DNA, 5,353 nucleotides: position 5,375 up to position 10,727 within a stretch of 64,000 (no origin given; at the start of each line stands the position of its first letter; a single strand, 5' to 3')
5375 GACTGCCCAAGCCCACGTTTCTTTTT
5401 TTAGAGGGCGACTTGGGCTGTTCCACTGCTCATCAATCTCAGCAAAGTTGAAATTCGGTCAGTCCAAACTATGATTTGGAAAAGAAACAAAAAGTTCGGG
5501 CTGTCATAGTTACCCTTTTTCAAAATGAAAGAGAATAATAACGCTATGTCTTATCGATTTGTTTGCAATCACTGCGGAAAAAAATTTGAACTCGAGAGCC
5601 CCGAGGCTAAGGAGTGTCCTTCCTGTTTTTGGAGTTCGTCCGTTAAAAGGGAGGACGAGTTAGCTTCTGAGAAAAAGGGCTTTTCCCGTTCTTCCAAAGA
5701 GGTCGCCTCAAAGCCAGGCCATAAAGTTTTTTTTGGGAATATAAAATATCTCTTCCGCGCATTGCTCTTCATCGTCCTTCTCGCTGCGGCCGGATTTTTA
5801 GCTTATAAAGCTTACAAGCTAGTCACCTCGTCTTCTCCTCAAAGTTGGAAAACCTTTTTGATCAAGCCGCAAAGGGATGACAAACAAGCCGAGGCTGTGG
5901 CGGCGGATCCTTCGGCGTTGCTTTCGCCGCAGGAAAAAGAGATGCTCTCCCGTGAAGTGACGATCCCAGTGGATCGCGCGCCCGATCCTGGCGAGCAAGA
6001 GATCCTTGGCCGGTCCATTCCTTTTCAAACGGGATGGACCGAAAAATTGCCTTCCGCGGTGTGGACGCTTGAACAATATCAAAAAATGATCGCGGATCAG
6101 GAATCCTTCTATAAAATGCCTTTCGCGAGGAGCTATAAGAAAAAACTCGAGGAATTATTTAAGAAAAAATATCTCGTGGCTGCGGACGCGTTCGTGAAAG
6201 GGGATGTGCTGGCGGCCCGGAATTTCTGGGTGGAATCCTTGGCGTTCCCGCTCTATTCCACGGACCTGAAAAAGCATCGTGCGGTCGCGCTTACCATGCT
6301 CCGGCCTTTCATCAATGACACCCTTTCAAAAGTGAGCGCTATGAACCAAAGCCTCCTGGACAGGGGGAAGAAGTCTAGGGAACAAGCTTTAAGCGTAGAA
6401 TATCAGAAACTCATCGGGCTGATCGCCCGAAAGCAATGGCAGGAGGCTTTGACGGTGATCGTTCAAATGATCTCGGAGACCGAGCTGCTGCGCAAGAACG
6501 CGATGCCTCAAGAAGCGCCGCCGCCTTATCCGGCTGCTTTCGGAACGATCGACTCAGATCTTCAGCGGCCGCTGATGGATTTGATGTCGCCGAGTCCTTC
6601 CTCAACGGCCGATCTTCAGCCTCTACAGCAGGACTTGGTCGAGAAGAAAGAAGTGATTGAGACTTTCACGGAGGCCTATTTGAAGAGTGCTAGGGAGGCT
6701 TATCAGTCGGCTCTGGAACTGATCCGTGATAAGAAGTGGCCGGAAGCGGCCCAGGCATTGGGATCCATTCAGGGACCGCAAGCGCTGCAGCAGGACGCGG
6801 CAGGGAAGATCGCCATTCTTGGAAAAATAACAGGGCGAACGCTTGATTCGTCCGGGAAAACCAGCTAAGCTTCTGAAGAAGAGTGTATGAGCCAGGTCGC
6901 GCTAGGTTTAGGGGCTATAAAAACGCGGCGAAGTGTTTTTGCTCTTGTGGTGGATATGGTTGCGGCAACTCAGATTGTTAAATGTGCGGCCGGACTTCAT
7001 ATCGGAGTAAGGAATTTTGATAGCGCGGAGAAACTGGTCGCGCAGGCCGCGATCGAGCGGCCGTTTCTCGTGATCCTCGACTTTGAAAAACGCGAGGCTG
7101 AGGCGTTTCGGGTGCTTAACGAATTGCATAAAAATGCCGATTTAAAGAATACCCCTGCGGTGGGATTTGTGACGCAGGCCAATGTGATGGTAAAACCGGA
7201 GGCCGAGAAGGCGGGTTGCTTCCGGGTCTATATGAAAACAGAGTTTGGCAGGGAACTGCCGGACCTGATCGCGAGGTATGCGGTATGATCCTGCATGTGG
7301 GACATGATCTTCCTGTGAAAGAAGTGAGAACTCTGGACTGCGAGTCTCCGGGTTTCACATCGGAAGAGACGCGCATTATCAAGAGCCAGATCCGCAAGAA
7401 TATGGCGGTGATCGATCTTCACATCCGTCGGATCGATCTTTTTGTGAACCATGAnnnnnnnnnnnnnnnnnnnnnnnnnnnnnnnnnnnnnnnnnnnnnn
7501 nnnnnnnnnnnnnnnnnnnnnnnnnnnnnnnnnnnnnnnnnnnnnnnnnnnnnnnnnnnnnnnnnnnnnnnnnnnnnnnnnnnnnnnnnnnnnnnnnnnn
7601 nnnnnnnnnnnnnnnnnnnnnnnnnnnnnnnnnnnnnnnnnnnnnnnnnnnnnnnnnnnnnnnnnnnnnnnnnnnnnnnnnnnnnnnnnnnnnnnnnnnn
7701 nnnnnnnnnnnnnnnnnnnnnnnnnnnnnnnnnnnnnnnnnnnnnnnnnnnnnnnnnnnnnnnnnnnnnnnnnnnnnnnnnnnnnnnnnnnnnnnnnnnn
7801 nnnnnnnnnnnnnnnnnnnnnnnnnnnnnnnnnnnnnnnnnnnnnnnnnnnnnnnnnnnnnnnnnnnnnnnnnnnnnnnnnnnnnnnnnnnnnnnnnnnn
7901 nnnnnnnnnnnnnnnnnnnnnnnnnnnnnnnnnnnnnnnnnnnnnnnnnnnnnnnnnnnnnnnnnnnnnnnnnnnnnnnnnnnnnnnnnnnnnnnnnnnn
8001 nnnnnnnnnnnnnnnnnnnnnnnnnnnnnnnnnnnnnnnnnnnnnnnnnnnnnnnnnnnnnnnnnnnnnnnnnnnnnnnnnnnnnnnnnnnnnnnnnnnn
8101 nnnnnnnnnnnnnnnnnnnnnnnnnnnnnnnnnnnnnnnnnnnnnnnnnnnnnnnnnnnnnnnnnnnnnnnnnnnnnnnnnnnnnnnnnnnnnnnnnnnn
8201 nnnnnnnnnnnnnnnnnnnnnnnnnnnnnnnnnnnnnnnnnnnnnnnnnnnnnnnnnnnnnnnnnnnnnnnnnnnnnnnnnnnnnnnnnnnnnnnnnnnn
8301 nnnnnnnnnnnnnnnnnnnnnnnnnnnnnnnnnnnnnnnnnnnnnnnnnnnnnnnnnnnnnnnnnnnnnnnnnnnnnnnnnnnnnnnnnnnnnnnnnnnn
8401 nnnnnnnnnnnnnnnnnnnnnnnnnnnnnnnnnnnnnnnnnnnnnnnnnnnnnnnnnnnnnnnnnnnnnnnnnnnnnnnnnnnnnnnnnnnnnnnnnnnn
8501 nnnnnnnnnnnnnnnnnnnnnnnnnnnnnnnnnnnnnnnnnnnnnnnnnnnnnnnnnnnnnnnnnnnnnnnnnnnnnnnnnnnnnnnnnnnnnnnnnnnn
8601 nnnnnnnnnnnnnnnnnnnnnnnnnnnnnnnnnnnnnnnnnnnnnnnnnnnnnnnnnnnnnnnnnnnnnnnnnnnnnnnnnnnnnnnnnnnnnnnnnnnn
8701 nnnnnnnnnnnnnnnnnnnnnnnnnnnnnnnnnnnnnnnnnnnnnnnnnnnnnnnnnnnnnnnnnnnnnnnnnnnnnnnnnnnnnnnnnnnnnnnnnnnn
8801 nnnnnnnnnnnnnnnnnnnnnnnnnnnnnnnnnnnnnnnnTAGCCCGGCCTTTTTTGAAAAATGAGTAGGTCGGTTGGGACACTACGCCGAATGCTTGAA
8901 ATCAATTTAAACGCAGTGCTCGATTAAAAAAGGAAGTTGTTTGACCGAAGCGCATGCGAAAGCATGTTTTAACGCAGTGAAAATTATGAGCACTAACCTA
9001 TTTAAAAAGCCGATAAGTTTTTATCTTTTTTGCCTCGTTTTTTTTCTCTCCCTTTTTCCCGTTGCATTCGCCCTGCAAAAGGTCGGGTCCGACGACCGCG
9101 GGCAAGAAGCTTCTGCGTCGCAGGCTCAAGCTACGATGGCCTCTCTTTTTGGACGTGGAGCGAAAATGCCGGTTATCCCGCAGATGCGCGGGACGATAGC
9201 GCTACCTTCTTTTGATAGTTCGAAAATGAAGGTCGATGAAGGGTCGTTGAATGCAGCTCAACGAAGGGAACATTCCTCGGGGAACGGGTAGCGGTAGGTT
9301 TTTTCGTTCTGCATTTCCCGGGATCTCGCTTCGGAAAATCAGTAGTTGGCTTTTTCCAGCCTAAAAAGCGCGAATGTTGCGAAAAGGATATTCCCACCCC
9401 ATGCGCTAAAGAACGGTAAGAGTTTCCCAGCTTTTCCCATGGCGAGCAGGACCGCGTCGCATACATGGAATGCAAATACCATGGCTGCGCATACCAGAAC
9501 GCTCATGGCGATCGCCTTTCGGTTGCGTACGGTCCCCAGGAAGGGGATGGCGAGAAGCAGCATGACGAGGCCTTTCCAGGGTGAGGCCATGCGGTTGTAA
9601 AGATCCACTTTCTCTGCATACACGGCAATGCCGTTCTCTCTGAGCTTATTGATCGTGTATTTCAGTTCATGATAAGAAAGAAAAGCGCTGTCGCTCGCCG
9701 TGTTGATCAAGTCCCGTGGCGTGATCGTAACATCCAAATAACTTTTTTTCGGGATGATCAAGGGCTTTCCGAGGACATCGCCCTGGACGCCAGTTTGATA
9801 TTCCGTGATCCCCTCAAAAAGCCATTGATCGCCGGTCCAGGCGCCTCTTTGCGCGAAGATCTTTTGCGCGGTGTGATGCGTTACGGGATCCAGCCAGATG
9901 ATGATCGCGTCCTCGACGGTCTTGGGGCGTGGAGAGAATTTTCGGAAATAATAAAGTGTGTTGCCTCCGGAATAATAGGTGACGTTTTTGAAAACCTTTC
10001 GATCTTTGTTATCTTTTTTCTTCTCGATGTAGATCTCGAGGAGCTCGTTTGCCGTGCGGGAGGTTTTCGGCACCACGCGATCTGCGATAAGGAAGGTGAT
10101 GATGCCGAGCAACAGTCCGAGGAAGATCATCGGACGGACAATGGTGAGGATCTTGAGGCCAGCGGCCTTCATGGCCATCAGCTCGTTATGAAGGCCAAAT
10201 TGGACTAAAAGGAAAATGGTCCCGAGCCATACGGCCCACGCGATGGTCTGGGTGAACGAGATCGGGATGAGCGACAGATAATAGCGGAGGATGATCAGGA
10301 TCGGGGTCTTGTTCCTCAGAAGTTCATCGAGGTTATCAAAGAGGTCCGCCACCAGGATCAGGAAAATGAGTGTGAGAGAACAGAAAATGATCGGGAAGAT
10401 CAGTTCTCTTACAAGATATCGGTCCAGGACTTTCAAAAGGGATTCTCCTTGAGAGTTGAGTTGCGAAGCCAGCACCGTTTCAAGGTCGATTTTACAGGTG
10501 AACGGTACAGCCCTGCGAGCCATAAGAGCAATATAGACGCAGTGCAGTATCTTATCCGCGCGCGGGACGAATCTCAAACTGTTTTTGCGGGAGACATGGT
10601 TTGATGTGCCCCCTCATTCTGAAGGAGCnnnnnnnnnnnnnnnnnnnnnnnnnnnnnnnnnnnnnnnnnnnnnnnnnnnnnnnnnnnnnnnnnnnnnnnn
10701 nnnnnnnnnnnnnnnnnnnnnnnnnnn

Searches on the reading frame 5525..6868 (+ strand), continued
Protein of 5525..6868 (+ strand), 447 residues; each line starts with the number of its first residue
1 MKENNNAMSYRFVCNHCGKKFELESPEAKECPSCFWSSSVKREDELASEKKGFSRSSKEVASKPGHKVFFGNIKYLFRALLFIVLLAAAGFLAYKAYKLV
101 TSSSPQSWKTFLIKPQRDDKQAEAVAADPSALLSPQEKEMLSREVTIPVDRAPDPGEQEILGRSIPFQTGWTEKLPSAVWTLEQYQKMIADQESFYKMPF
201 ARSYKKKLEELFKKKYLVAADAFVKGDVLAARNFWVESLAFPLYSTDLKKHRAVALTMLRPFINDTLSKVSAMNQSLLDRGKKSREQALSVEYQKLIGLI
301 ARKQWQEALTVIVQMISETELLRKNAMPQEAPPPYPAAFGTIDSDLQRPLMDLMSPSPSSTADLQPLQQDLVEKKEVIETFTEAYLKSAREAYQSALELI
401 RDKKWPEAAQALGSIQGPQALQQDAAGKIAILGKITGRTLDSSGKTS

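Call 100: get_annotated_region(hit=H12, flank=7000)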
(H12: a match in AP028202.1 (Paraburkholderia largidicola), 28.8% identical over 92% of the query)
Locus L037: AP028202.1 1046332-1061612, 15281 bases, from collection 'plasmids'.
description: Paraburkholderia sp. F2 plasmid PPGUF2_p1 DNA, complete genome
organism: Paraburkholderia largidicola (NCBI taxid 3014751)
taxonomy: Bacteria; Pseudomonadota; Betaproteobacteria; Burkholderiales; Burkholderiaceae; Paraburkholderia; Paraburkholderia largidicola
host: -; source: Physopelta gutta,midgut,Midgut crypts of sting bug Physopelta gutta; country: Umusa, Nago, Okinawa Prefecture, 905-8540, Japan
typing (MOB-suite, as given by PLSDB): non-mobilizable
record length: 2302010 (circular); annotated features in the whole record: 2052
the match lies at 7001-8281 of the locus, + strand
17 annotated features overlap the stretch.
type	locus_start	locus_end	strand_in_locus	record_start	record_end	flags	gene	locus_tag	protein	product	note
CDS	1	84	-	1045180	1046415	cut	-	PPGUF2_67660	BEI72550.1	alpha/beta fold hydrolase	-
CDS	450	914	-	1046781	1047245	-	-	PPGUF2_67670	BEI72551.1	MarR family transcriptional regulator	-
CDS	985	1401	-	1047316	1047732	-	-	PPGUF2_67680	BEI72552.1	organic hydroperoxide resistance protein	-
CDS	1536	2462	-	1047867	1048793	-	-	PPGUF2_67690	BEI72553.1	LysR family transcriptional regulator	-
CDS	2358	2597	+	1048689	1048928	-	-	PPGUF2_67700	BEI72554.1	hypothetical protein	-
CDS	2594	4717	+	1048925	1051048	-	-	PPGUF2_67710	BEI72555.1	3-hydroxyacyl-CoA dehydrogenase NAD-binding domain-containing protein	-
CDS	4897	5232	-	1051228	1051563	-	-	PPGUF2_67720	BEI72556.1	hypothetical protein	-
CDS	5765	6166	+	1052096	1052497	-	-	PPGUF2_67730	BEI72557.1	hypothetical protein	-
CDS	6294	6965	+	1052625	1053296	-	-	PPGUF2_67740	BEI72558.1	response regulator transcription factor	-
CDS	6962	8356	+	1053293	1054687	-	-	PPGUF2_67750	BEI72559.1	FecR domain-containing protein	-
CDS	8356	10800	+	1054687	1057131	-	-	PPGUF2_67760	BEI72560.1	CHASE2 domain-containing protein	-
CDS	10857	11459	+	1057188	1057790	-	-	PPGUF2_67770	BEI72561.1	hypothetical protein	-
CDS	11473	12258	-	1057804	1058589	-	-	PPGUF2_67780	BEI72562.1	thioredoxin family protein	-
CDS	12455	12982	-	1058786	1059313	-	-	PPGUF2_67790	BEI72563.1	hypothetical protein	-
CDS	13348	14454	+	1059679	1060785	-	-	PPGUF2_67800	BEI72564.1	branched-chain amino acid ABC transporter substrate-binding protein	-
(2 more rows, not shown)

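Call 101: get_annotated_region(hit=H5, flank=7000)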
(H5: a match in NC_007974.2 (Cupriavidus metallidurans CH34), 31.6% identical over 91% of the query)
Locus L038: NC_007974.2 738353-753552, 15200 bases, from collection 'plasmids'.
description: Cupriavidus metallidurans CH34 megaplasmid, complete sequence
organism: Cupriavidus metallidurans CH34 (NCBI taxid 266264)
taxonomy: Bacteria; Pseudomonadota; Betaproteobacteria; Burkholderiales; Burkholderiaceae; Cupriavidus; Cupriavidus metallidurans; Cupriavidus metallidurans CH34
host: -; source: -; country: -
typing (MOB-suite, as given by PLSDB): mobilizable; replicon rep_cluster_104,rep_cluster_1581,rep_cluster_80; relaxase MOBP,MOBP
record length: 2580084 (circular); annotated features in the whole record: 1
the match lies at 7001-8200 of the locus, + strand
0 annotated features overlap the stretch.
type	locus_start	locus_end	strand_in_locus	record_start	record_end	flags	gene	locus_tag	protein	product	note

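Call 102: get_annotated_region(hit=H1, flank=9000)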
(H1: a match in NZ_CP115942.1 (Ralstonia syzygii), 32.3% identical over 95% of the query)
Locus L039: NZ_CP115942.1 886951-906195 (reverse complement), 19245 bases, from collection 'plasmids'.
description: Ralstonia syzygii strain BDBR229 plasmid pmega, complete sequence
organism: Ralstonia syzygii (NCBI taxid 28097)
taxonomy: Bacteria; Pseudomonadota; Betaproteobacteria; Burkholderiales; Burkholderiaceae; Ralstonia; Ralstonia syzygii
host: -; source: Musa sp.; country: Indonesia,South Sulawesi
typing (MOB-suite, as given by PLSDB): non-mobilizable
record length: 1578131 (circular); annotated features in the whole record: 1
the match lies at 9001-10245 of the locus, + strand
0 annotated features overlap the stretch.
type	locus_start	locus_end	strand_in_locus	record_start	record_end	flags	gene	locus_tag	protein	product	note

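Call 103: get_annotated_region(hit=H13, flank=9000)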
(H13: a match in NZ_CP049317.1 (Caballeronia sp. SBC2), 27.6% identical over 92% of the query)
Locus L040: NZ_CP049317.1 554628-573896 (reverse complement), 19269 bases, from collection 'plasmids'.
description: Caballeronia sp. SBC2 plasmid pSBC2-1, complete sequence
organism: Caballeronia sp. SBC2 (NCBI taxid 2705547)
taxonomy: Bacteria; Pseudomonadota; Betaproteobacteria; Burkholderiales; Burkholderiaceae; Caballeronia; Caballeronia sp. SBC2
host: -; source: whole organism,soil; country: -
typing (MOB-suite, as given by PLSDB): mobilizable; relaxase MOBP
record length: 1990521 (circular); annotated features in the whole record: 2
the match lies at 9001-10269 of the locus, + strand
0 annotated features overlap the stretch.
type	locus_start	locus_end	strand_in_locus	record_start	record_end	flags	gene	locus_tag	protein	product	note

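Call 105: search_dna_similar(query=P0014, collection=plasmids, mode=protein, max_rows=25, max_evalue=1e-15)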
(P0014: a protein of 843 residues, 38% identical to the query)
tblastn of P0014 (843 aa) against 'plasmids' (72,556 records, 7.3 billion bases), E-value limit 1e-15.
Records with a match: 270; places in all: 295; records where one place covers at least 80% of the query: 0.
Best place of each record, by identity: <60% 270.
By first word of the organism name: Ralstonia 112; Escherichia 64; Salmonella 19; Azospirillum 15; Caballeronia 7; Paraburkholderia 6; Burkholderia 4; Paracoccus 3; Edwardsiella 3; Rhizobium 3; and 28 more.
By predicted mobility (MOB-suite, as given by PLSDB): mobilizable 121; non-mobilizable 90; conjugative 59.
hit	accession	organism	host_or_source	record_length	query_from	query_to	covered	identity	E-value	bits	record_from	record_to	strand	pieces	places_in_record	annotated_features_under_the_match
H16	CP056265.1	Escherichia coli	culture,Wastewater influent sample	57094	30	568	64%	43.7%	7e-87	310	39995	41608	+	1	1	filamentous hemagglutinin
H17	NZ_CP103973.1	Escherichia coli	Pure isolate,marine sediment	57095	30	568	64%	43.7%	7e-87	310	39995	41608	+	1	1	none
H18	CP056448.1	Escherichia coli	culture,Wastewater influent sample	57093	30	568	64%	43.7%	7e-87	310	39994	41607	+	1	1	filamentous hemagglutinin N-terminal domain-containing protein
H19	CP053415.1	Salmonella enterica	-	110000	26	549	62%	44.8%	1e-87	312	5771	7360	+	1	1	none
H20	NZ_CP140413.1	Salmonella enterica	-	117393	26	549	62%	44.8%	1e-87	312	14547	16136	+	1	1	ESPR-type extended signal peptide-containing protein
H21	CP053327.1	Salmonella enterica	Isolate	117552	26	549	62%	44.8%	1e-87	312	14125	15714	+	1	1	none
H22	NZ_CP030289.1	Salmonella enterica subsp. enterica serovar Gaminara str. ...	Lacertilia,blood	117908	26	549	62%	44.8%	1e-87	312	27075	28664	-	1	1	ESPR-type extended signal peptide-containing protein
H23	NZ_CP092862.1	Salmonella enterica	Homo sapiens,feces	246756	26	563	64%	43.6%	3e-92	326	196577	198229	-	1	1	filamentous hemagglutinin N-terminal domain-containing protein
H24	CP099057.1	Escherichia coli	culture,Pooled faeces sample collected ...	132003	30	568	64%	43.1%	3e-89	318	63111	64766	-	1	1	none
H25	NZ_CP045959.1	Salmonella enterica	Homo sapiens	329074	26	563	64%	43.0%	2e-90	320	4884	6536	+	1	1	filamentous hemagglutinin N-terminal domain-containing protein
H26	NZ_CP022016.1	Salmonella enterica subsp. enterica serovar India str. ...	-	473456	30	551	62%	44.2%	3e-88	315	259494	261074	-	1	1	filamentous hemagglutinin N-terminal domain-containing protein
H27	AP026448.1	Escherichia coli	whole organism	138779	30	568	64%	42.7%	4e-89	317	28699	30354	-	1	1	hmwA_2: adhesin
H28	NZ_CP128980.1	Escherichia coli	-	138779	30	568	64%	42.7%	4e-89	317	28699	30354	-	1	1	ESPR-type extended signal peptide-containing protein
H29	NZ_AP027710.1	Escherichia coli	-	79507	30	568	64%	42.7%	6e-87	310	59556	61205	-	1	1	ESPR-type extended signal peptide-containing protein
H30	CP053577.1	Salmonella enterica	stool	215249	30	549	62%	44.2%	4e-88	314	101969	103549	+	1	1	filamentous hemagglutinin N-terminal domain-containing protein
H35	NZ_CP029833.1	Azospirillum ramasamyi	single cell,Cow dung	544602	26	572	65%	41.3%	5e-74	272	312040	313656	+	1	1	filamentous hemagglutinin N-terminal domain-containing protein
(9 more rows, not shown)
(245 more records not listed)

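Call 106: get_annotated_region(hit=H35, flank=9000)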
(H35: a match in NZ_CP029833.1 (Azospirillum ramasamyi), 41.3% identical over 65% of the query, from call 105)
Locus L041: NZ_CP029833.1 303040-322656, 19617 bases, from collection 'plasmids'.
description: Azospirillum ramasamyi strain M2T2B2 plasmid unnamed3, complete sequence
organism: Azospirillum ramasamyi (NCBI taxid 682998)
taxonomy: Bacteria; Pseudomonadota; Alphaproteobacteria; Rhodospirillales; Azospirillaceae; Azospirillum; Azospirillum ramasamyi
host: -; source: single cell,Cow dung; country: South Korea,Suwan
typing (MOB-suite, as given by PLSDB): non-mobilizable
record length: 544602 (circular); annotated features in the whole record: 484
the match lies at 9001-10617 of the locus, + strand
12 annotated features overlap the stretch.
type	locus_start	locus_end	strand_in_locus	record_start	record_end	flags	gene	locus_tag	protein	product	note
CDS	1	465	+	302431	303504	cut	arsB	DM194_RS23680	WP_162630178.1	ACR3 family arsenite efflux transporter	GO:0046685 - response to arsenic-containing substance [Evidence IEA]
CDS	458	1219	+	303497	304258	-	arsH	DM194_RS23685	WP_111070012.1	arsenical resistance protein ArsH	GO:0046685 - response to arsenic-containing substance [Evidence IEA]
CDS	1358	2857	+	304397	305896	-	-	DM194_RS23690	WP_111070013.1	CoA-acylating methylmalonate-semialdehyde dehydrogenase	-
CDS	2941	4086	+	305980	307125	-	-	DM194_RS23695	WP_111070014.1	isobutyryl-CoA dehydrogenase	-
CDS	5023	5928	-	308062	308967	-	-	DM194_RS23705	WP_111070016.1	LysR family transcriptional regulator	GO:0006355 - regulation of DNA-templated transcription [Evidence IEA]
CDS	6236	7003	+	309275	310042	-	-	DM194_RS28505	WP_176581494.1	hypothetical protein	-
CDS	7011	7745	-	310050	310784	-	-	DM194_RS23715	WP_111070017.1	DUF3102 domain-containing protein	-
CDS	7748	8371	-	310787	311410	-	-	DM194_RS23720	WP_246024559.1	ParA family protein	-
CDS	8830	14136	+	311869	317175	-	-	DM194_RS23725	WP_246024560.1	filamentous hemagglutinin N-terminal domain-containing protein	-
CDS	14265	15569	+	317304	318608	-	hmgA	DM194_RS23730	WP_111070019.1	homogentisate 1,2-dioxygenase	GO:0006559 - L-phenylalanine catabolic process [Evidence IEA]; GO:0006572 - tyrosine catabolic process [Evidence IEA]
CDS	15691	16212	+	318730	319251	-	-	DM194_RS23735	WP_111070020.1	class I SAM-dependent methyltransferase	-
CDS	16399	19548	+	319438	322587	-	-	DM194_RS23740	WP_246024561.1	ABC transporter transmembrane domain-containing protein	GO:0055085 - transmembrane transport [Evidence IEA]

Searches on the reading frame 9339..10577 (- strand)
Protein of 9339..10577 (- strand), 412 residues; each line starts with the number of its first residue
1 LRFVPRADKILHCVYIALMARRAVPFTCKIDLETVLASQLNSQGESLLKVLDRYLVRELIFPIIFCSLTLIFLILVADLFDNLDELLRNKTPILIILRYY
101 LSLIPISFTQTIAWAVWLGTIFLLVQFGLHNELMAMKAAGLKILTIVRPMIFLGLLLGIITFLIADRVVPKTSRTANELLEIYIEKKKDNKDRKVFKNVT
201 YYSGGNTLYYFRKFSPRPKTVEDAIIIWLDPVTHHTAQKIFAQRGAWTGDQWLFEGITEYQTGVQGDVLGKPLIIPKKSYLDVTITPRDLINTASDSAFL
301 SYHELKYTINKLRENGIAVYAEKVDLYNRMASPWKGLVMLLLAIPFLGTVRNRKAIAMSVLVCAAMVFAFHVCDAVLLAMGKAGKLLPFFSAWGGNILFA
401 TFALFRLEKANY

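Call 8: search_protein_families(library=pfam, proteins=[window:9339-10577:-], max_evalue=0.01)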
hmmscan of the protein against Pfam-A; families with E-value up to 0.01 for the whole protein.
window:9339-10577:- (412 aa): 1 family
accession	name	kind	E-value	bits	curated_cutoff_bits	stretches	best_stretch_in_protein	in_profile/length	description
PF03739.19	LptF_LptG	-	3.6e-62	210.9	27.9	1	53-408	1-352/353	Lipopolysaccharide export system permease LptF/LptG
